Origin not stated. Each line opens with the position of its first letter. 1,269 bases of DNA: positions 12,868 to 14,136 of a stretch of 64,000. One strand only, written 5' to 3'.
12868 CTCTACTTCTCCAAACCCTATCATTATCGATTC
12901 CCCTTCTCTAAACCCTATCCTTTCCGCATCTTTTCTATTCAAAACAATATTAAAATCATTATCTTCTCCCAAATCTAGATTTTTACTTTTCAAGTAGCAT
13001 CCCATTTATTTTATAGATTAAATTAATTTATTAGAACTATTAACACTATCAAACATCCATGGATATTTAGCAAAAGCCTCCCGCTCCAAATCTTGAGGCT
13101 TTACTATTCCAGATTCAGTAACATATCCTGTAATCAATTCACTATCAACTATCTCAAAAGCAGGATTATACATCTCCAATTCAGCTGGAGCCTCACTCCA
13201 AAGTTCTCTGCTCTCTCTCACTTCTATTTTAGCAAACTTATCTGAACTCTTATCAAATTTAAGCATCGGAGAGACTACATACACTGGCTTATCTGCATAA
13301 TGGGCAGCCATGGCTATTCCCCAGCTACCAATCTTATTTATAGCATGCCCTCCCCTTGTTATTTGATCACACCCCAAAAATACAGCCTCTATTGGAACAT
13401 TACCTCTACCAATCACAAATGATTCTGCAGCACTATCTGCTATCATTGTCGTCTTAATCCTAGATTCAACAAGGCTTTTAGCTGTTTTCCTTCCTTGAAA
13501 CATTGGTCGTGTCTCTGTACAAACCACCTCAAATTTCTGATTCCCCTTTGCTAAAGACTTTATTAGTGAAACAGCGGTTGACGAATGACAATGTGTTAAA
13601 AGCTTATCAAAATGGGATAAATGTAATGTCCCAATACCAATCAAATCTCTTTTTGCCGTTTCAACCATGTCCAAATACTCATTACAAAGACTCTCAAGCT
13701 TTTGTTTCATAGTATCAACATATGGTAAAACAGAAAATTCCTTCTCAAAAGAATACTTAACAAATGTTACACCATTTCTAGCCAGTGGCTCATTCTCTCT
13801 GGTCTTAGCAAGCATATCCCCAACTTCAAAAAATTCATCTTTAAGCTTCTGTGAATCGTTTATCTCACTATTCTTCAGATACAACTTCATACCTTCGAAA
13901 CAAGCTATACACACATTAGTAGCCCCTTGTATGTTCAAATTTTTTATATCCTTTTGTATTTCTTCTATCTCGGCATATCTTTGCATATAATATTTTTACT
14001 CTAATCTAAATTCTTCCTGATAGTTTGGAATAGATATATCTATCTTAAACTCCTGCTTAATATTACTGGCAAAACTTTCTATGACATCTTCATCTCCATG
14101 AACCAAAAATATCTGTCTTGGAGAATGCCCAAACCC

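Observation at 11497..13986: Archaeal-type AMP phosphorylase plus ribose-1,5-bisphosphate isomerase pair.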

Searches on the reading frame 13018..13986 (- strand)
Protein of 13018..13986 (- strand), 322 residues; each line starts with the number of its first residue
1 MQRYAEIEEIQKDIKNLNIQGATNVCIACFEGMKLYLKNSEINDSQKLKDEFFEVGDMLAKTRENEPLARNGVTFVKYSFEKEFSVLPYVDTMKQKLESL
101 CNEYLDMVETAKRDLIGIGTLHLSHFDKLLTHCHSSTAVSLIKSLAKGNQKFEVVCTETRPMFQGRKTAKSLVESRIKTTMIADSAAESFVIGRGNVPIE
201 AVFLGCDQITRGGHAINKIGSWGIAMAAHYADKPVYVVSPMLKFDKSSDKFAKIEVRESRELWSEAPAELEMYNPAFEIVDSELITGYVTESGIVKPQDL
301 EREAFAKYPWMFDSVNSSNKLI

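Call 3: search_protein_families(library=ncbifam, proteins=[window:13018-13986:-], max_evalue=0.001)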
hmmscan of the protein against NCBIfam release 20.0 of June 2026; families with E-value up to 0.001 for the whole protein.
window:13018-13986:- (322 aa): 8 families
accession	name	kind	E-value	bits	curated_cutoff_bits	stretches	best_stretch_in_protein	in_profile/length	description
TIGR00524.1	eIF-2B_rel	subfamily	7.1e-51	173.1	185.85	1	6-297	3-303/303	S-methyl-5-thioribose-1-phosphate isomerase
TIGR00511.1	ribulose_e2b2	equivalog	1.3e-46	159.3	314.1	1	6-299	1-290/301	ribose 1,5-bisphosphate isomerase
NF004326.0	PRK05720.1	subfamily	4.1e-42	144.2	271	1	3-301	36-346/358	s-methyl-5-thioribose-1-phosphate isomerase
TIGR00512.1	salvage_mtnA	equivalog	5.4e-40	137.4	279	1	3-296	26-334/335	S-methyl-5-thioribose-1-phosphate isomerase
NF004700.0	PRK06036.1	equivalog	2.7e-32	112.2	528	1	6-298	32-331/339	S-methyl-5-thioribose-1-phosphate isomerase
NF004436.0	PRK05772.1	equivalog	7.3e-28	97.8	521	1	6-297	45-351/363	S-methyl-5-thioribose-1-phosphate isomerase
NF006210.0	PRK08335.1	equivalog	1e-27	97.1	339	1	6-297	5-271/275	translation initiation factor IF-2B subunit alpha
NF004994.0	PRK06372.1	equivalog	5.5e-15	55.4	249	1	140-299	97-250/253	translation initiation factor IF-2B subunit delta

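Call 4: search_protein_families(library=pfam, proteins=[window:13018-13986:-], max_evalue=0.001)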
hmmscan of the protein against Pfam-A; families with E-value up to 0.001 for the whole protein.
window:13018-13986:- (322 aa): 1 family
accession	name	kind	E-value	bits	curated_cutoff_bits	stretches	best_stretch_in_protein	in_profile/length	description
PF01008.23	IF-2B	-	7.5e-57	193.1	22.4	1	19-297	2-280/280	Initiation factor 2 subunit family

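Call 9: search_solved_structures(query=window:13018-13986:-, max_evalue=0.00001, show_alignments=2)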
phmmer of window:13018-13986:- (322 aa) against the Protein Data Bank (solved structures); distinct sequences matched with E-value up to 0.00001: 41.
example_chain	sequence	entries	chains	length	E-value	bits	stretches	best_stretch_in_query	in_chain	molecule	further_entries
5yfj_A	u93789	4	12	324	1.2e-30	110.2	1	6-298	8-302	Ribose 1,5-bisphosphate isomerase | Ribose-1,5-bisphosphate isomerase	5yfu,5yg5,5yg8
5yft_A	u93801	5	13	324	6.1e-30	107.9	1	6-298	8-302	Ribose 1,5-bisphosphate isomerase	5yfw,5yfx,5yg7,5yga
3a11_A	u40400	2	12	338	1.4e-29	106.8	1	5-305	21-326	Translation initiation factor eIF-2B, delta subunit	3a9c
5yfs_A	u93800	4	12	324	3.1e-29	105.6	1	6-298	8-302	Ribose 1,5-bisphosphate isomerase | Ribose-1,5-bisphosphate isomerase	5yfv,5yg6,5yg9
3vm6_A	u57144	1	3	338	3.4e-28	102.2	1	5-305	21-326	Translation initiation factor eIF-2B, delta subunit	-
1t5o_A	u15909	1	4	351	4.9e-24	88.5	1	6-298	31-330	Translation initiation factor eIF2B, subunit delta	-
6a34_A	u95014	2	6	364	1.5e-22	83.6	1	2-298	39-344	Putative methylthioribose-1-phosphate isomerase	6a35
2yrf_A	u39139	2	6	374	3.9e-22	82.3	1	8-296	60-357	Methylthioribose-1-phosphate isomerase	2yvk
1t9k_A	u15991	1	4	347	4.9e-22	81.9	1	8-298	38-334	Probable methylthioribose-1-phosphate isomerase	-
1vb5_A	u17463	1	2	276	6.3e-22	81.6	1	9-299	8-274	translation initiation factor eIF-2B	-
4ldr_A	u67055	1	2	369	2.9e-19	72.8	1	133-301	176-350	Methylthioribose-1-phosphate isomerase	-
4ldq_A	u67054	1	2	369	3.9e-19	72.4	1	133-301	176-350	Methylthioribose-1-phosphate isomerase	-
2a0u_A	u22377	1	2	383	7.6e-19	71.5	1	125-297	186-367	initiation factor 2B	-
1w2w_B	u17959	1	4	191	1.3e-16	64.1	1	155-258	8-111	5-METHYLTHIORIBOSE-1-PHOSPHATE ISOMERASE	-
6i3m_A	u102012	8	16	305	7e-16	61.7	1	101-304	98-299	Translation initiation factor eIF-2B subunit alpha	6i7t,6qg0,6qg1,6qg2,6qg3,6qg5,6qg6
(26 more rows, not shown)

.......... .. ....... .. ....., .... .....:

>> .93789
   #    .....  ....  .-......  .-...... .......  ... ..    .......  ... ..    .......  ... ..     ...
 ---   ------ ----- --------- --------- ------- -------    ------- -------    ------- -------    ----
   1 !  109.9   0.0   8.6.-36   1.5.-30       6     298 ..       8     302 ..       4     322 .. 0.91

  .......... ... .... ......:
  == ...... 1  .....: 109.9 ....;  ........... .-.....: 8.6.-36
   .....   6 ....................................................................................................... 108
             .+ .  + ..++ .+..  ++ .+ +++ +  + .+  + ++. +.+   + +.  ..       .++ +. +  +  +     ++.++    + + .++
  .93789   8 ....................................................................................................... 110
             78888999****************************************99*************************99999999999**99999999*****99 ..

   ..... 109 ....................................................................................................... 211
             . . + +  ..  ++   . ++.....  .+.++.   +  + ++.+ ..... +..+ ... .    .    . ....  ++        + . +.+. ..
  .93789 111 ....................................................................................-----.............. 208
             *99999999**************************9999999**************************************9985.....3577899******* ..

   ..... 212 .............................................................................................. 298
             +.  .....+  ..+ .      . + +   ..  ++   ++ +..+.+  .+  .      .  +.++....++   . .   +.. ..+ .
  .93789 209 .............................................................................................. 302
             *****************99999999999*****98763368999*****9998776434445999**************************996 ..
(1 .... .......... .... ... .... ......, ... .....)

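Call 12: find_homologous_proteins(query=window:13018-13986:-, max_evalue=1e-10)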
Query window:13018-13986:- (322 aa): 2920 proteins with E <= 1e-10 among 4124 candidates; the best 120 are listed.
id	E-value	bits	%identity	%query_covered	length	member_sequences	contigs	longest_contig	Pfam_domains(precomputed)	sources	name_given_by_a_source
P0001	3.1e-211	718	100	100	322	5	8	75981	PF01008.24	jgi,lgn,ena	-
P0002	1.9e-172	591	82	98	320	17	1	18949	PF01008.24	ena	-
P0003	5.4e-151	520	73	98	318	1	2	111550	PF01008.24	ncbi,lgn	-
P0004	1.8e-148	512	71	98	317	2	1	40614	PF01008.24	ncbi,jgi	ncbi:MAG: translation initiation factor eIF-2B [Candidatus Dojkabacteria bacterium]|jgi:ribose 1,5-b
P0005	1.0e-142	493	68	98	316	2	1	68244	PF01008.24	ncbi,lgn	-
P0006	6.1e-134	464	66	98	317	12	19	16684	PF01008.24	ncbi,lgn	-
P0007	1.3e-133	463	66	98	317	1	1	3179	PF01008.24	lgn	-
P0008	6.3e-133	461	65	98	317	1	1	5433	PF01008.24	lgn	-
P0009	6.3e-133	461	65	98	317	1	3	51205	PF01008.24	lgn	-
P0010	8.6e-133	460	65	98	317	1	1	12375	PF01008.24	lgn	-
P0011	8.7e-133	460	65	98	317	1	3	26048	PF01008.24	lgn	-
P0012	8.7e-133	460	65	98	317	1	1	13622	PF01008.24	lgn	-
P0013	2.2e-132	459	65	98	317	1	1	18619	PF01008.24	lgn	-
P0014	2.3e-132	459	65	98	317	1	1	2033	PF01008.24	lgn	-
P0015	1.4e-131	456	64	98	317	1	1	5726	PF01008.24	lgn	-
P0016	5.6e-130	451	62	98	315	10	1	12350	PF01008.24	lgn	-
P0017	8.1e-130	451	62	98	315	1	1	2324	PF01008.24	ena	-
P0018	9.7e-129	447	62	98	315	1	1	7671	PF01008.24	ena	-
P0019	1.3e-128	447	65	97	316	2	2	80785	PF01008.24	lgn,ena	-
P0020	1.4e-128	447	63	98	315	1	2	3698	PF01008.24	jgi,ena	-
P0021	1.9e-128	446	61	98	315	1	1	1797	PF01008.24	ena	-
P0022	2.1e-128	446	61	98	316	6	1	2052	PF01008.24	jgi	-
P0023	7.0e-128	444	62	97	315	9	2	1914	PF01008.24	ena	-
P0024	1.6e-127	443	60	98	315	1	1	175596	PF01008.24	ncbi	-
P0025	3.2e-127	442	60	98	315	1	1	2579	PF01008.24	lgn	-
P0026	1.4e-126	440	60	98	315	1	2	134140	PF01008.24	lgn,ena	-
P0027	1.9e-126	440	61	98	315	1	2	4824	PF01008.24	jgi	-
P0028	2.9e-126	439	63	97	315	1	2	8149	PF01008.24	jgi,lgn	jgi:eIF-2B alpha/beta/delta-like uncharacterized protein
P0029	4.4e-126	438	60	98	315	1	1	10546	PF01008.24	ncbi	-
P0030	1.3e-125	437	61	98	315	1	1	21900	PF01008.24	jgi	-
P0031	2.8e-125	436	62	98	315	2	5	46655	PF01008.24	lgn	-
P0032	4.2e-125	435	64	95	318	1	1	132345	PF01008.24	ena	-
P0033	7.0e-125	434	61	98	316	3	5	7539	PF01008.24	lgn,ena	-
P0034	8.3e-125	434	63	97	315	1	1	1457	PF01008.24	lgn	-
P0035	1.3e-124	434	60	98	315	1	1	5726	PF01008.24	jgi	-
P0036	1.6e-124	433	62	98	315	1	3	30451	PF01008.24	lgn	-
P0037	3.5e-124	432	63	98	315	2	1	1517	PF01008.24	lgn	-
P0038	6.9e-124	431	61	98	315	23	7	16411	PF01008.24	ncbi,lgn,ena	-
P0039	6.9e-124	431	60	98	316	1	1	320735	PF01008.24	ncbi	ncbi:MAG: translation initiation factor eIF-2B [Candidatus Dojkabacteria bacterium]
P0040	7.7e-124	431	62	98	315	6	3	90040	PF01008.24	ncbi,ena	-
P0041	9.9e-124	431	62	97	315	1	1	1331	PF01008.24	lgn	-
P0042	1.3e-123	430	60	98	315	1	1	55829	PF01008.24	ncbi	-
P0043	1.5e-123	430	62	97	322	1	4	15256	PF01008.24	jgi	jgi:ribose 1,5-bisphosphate isomerase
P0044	1.9e-123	430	61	97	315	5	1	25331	PF01008.24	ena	-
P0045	2.6e-123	429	62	97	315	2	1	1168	PF01008.24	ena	-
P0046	7.5e-123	428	61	97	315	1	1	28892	PF01008.24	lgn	-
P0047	8.8e-123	428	61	97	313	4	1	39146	PF01008.24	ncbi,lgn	-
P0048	9.4e-123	428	60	98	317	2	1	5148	PF01008.24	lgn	-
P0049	9.9e-123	427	62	97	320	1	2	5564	PF01008.24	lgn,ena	-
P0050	1.0e-122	427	61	98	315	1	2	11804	PF01008.24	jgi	jgi:ribose 1,5-bisphosphate isomerase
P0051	1.3e-122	427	62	98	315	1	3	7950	PF01008.24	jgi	jgi:ribose 1,5-bisphosphate isomerase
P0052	1.6e-122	427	63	98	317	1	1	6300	PF01008.24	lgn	-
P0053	2.8e-122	426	61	97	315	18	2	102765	PF01008.24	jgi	-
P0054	3.2e-122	426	60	98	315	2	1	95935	PF01008.24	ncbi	-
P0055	3.3e-122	426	61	98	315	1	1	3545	PF01008.24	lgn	-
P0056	4.2e-122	425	60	97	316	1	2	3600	PF01008.24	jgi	jgi:ribose 1,5-bisphosphate isomerase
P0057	4.4e-122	425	60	98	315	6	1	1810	PF01008.24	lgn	-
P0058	4.6e-122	425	60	97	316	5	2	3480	PF01008.24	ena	-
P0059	5.3e-122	425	59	98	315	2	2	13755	PF01008.24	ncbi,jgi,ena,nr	ncbi:MAG TPA: translation initiation factor eIF-2B [Candidatus Dojkabacteria bacterium]|nr:translati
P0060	5.4e-122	425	61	97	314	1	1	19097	PF01008.24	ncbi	-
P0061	7.2e-122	425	59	98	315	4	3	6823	PF01008.24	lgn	-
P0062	7.9e-122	424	60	98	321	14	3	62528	PF01008.24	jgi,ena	-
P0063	9.2e-122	424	62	98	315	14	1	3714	PF01008.24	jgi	jgi:ribose 1,5-bisphosphate isomerase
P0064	1.3e-121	424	58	97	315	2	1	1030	PF01008.24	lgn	-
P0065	1.7e-121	423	59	98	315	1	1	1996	PF01008.24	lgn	-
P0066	1.9e-121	423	60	97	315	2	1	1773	PF01008.24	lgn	-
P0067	2.0e-121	423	60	96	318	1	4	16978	PF01008.24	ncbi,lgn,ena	-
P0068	2.7e-121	423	57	98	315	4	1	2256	PF01008.24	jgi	-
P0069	2.8e-121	423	59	98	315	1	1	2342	PF01008.24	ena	-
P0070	3.2e-121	422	60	97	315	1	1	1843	PF01008.24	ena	-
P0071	3.6e-121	422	61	97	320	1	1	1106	PF01008.24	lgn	-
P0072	5.2e-121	422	61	97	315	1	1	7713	PF01008.24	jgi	jgi:ribose 1,5-bisphosphate isomerase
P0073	5.6e-121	422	61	98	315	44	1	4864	PF01008.24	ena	-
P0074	6.9e-121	421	59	98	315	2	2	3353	PF01008.24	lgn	-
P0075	7.2e-121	421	61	98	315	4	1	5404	PF01008.24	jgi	jgi:ribose 1,5-bisphosphate isomerase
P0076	8.0e-121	421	61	98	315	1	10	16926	PF01008.24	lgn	-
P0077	8.6e-121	421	59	98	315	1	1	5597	PF01008.24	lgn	-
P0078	8.6e-121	421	59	98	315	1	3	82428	PF01008.24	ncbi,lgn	-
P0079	9.0e-121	421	61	97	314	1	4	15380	PF01008.24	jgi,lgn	-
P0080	1.4e-120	420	61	98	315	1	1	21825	PF01008.24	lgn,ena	-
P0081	1.7e-120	420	60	97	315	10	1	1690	PF01008.24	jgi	-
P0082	1.9e-120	420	61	98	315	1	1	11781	PF01008.24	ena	-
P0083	2.4e-120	420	61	98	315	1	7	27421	PF01008.24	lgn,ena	-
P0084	2.6e-120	419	60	97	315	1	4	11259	PF01008.24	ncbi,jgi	jgi:ribose 1,5-bisphosphate isomerase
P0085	3.3e-120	419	59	98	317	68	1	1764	PF01008.24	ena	-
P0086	8.2e-120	418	60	97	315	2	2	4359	PF01008.24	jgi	jgi:ribose 1,5-bisphosphate isomerase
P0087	8.5e-120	418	59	97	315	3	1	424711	PF01008.24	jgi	jgi:ribose 1,5-bisphosphate isomerase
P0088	1.0e-119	418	60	95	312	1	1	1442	PF01008.24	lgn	-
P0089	1.3e-119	417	61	98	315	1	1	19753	PF01008.24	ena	-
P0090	1.5e-119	417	58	97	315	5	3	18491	PF01008.24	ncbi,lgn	-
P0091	1.9e-119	417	59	97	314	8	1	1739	PF01008.24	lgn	-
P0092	2.3e-119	416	59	98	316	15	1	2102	PF01008.24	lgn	-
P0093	2.3e-119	416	59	97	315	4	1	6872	PF01008.24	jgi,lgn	-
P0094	2.8e-119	416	59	97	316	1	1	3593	PF01008.24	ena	-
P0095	3.2e-119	416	58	98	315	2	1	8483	PF01008.24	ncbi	-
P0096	4.7e-119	415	62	94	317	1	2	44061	PF01008.24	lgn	-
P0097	5.6e-119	415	59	97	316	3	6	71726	PF01008.24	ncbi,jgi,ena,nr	ncbi:MAG TPA: translation initiation factor eIF-2B [Candidatus Dojkabacteria bacterium]|nr:translati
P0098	5.6e-119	415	59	97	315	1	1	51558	PF01008.24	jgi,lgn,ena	-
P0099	7.5e-119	415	61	95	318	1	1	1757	PF01008.24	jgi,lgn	jgi:eIF-2B alpha/beta/delta-like uncharacterized protein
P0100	8.5e-119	415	59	97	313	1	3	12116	PF01008.24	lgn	-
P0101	9.9e-119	414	60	98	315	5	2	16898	PF01008.24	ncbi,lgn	-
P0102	1.4e-118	414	59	96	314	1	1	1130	PF01008.24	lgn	-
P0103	1.8e-118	413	60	96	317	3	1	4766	PF01008.24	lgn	-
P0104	2.2e-118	413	59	97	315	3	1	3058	PF01008.24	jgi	-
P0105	2.4e-118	413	60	96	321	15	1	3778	PF01008.24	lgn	-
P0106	2.7e-118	413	59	98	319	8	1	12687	PF01008.24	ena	-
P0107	3.1e-118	413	59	98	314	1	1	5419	PF01008.24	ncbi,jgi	jgi:ribose 1,5-bisphosphate isomerase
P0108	3.4e-118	413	59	98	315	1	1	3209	PF01008.24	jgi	jgi:ribose 1,5-bisphosphate isomerase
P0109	3.9e-118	412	58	97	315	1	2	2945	PF01008.24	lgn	-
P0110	4.8e-118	412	60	97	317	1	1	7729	PF01008.24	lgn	-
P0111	6.4e-118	412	58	97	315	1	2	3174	PF01008.24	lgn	-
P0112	7.9e-118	411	59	98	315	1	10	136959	PF01008.24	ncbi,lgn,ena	-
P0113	8.0e-118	411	58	98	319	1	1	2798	PF01008.24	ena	-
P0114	9.1e-118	411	58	98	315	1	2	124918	PF01008.24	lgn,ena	-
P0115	1.1e-117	411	60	96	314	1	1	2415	PF01008.24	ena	-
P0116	1.6e-117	410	59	97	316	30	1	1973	PF01008.24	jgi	-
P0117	2.0e-117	410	60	95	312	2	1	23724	PF01008.24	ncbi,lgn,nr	ncbi:MAG: translation initiation factor eIF-2B [Candidatus Dojkabacteria bacterium]|nr:translation i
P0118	2.8e-117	410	60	96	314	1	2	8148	PF01008.24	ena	-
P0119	3.0e-117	409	59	97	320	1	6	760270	PF01008.24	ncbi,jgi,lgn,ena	jgi:ribose 1,5-bisphosphate isomerase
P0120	3.0e-117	409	58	99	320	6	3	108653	PF01008.24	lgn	-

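Call 19: find_encoding_contigs(protein=P0003, flank=10000, max_places=2)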
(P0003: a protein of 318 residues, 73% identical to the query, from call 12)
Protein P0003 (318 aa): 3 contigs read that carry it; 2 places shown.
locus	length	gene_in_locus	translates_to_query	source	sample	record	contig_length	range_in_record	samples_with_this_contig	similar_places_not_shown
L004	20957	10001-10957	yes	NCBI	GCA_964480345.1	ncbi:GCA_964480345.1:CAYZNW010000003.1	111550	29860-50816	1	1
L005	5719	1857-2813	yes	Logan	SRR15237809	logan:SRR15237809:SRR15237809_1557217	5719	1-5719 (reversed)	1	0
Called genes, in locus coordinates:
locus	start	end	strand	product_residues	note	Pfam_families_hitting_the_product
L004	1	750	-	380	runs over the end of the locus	-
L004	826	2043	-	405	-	-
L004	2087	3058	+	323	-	PF00005:ABC_tran, PF13304:AAA_21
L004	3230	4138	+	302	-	PF00483:NTP_transferase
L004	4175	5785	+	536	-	PF13632:Glyco_trans_2_3 (weak)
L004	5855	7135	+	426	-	-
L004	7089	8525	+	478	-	PF01743:PolyA_pol, PF12627:PolyA_pol_RNAbd, PF01966:HD, PF13735:tRNA_NucTran2_2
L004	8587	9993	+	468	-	PF00753:Lactamase_B, PF23023:Anti-Pycsar_Apyc1 (weak), PF12706:Lactamase_B_2 (weak), PF16661:Lactamase_B_6, PF10996:Beta-Casp, PF07521:RMMBL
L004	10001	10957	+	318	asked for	PF01008:IF-2B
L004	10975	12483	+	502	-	PF02885:Glycos_trans_3N (weak), PF00591:Glycos_transf_3, PF07831:PYNP_C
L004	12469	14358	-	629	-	PF01841:Transglut_core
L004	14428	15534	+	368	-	PF01926:MMR_HSR1, PF02421:FeoB_N, PF06071:YchF-GTPase_C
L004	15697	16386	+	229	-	PF17032:Zn_ribbon_15 (faint), PF24463:DUF7577 (faint), PF12773:DZR, PF13240:Zn_Ribbon_1 (faint), PF13248:Zn_ribbon_3 (weak)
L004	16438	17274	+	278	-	-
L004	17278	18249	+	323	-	PF00849:PseudoU_synth_2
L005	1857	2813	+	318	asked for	PF01008:IF-2B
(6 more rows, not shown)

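Call 20: find_encoding_contigs(protein=P0119, flank=10000, max_places=2)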
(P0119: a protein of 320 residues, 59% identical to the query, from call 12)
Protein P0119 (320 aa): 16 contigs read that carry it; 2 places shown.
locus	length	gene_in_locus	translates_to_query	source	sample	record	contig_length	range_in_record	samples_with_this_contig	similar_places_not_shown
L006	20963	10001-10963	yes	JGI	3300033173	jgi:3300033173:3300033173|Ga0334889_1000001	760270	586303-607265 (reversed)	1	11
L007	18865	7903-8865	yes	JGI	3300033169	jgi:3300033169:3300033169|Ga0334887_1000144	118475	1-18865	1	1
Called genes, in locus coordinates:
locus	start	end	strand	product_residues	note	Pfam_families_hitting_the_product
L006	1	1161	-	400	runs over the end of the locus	-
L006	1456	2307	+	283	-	PF01784:DUF34_NIF3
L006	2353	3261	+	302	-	PF00483:NTP_transferase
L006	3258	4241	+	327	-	PF04909:Amidohydro_2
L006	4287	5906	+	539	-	PF13632:Glyco_trans_2_3 (weak)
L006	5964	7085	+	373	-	-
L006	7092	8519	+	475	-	PF01743:PolyA_pol, PF12627:PolyA_pol_RNAbd, PF01966:HD, PF13735:tRNA_NucTran2_2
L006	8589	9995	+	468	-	PF00753:Lactamase_B, PF12706:Lactamase_B_2 (faint), PF10996:Beta-Casp, PF07521:RMMBL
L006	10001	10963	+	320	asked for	PF01008:IF-2B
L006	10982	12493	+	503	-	PF02885:Glycos_trans_3N, PF00591:Glycos_transf_3, PF07831:PYNP_C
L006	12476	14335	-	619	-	PF01841:Transglut_core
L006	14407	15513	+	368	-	PF01926:MMR_HSR1, PF02421:FeoB_N, PF06071:YchF-GTPase_C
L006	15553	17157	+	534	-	-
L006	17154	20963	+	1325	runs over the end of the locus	PF04041:Glyco_hydro_130 (faint)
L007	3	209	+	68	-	?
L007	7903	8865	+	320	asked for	PF01008:IF-2B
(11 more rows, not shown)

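Call 21: find_encoding_contigs(protein=P0087, flank=10000, max_places=2)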
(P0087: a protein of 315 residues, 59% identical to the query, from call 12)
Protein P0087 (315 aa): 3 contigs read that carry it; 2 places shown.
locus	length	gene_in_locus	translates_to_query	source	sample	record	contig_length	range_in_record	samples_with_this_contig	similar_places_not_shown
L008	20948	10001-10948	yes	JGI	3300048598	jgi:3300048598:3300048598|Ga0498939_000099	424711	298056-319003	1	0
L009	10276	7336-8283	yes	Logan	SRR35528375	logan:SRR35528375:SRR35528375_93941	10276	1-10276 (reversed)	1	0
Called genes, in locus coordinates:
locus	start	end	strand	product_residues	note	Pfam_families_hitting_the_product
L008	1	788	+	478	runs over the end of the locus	PF01406:tRNA-synt_1e, PF09334:tRNA-synt_1g (faint)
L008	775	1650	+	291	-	PF11858:DUF3378 (faint), PF01351:RNase_HII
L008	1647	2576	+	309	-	PF13476:AAA_23 (weak), PF00005:ABC_tran, PF13304:AAA_21 (weak)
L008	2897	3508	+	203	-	-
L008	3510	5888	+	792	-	PF00535:Glycos_transf_2, PF10111:Glyco_tranf_2_2 (weak), PF13506:Glyco_transf_21, PF13641:Glyco_tranf_2_3 (weak), PF13632:Glyco_trans_2_3 (weak)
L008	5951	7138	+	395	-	-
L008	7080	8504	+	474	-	PF01743:PolyA_pol, PF12627:PolyA_pol_RNAbd, PF01966:HD, PF13735:tRNA_NucTran2_2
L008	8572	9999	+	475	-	PF00753:Lactamase_B, PF23023:Anti-Pycsar_Apyc1 (faint), PF12706:Lactamase_B_2 (weak), PF16661:Lactamase_B_6 (faint), PF10996:Beta-Casp, PF07521:RMMBL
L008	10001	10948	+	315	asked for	PF01008:IF-2B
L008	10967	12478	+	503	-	PF02885:Glycos_trans_3N, PF00591:Glycos_transf_3, PF07831:PYNP_C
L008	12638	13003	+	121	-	-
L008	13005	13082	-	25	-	-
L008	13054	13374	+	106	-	-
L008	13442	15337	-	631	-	PF01841:Transglut_core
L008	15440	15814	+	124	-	-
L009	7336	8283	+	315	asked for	PF01008:IF-2B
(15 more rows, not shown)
